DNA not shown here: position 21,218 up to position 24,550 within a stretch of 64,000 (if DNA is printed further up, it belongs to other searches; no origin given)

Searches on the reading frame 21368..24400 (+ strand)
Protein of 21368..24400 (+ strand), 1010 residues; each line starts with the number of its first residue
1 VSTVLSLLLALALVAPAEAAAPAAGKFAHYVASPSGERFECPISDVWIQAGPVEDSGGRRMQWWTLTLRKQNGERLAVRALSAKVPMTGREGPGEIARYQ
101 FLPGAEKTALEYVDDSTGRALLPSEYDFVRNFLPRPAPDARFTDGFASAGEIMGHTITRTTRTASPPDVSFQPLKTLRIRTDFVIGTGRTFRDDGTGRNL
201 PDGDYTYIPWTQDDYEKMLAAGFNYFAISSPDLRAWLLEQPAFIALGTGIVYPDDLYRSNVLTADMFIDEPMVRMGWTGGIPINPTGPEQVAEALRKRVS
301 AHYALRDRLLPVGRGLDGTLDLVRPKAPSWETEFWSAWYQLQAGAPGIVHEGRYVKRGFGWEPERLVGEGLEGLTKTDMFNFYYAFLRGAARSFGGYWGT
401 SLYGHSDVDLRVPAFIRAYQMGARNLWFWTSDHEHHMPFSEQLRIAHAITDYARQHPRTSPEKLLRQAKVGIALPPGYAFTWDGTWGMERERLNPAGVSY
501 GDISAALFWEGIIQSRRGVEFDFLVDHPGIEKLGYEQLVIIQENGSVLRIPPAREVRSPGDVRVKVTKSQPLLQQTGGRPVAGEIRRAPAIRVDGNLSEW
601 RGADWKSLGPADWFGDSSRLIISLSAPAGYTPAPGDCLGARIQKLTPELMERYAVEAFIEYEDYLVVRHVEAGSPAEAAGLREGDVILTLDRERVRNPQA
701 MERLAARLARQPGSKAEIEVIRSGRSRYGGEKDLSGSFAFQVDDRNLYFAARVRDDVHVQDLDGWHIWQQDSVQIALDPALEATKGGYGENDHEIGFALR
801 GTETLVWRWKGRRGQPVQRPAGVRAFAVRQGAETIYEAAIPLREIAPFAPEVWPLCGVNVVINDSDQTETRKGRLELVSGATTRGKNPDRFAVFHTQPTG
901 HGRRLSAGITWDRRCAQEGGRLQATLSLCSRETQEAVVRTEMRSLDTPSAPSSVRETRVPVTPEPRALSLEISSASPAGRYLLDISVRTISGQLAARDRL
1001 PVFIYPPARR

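Call 68: search_protein_families(library=pfam, proteins=[window:21368-24400:+])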
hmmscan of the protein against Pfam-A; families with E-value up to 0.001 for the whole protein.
window:21368-24400:+ (1010 aa): 4 families
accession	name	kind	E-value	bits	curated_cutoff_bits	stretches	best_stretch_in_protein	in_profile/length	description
PF06452.16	CBM9_1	-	1.1e-14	55.3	23.4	1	731-891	28-177/185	Carbohydrate family 9 binding domain-like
PF13180.12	PDZ_2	-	5.5e-09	36.6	27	1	658-726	7-73/80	PDZ domain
PF17820.7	PDZ_6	-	1.7e-08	34.5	27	1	666-722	1-54/54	PDZ domain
PF00595.29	PDZ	-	1.1e-05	26.2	23.2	1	662-702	24-64/81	PDZ domain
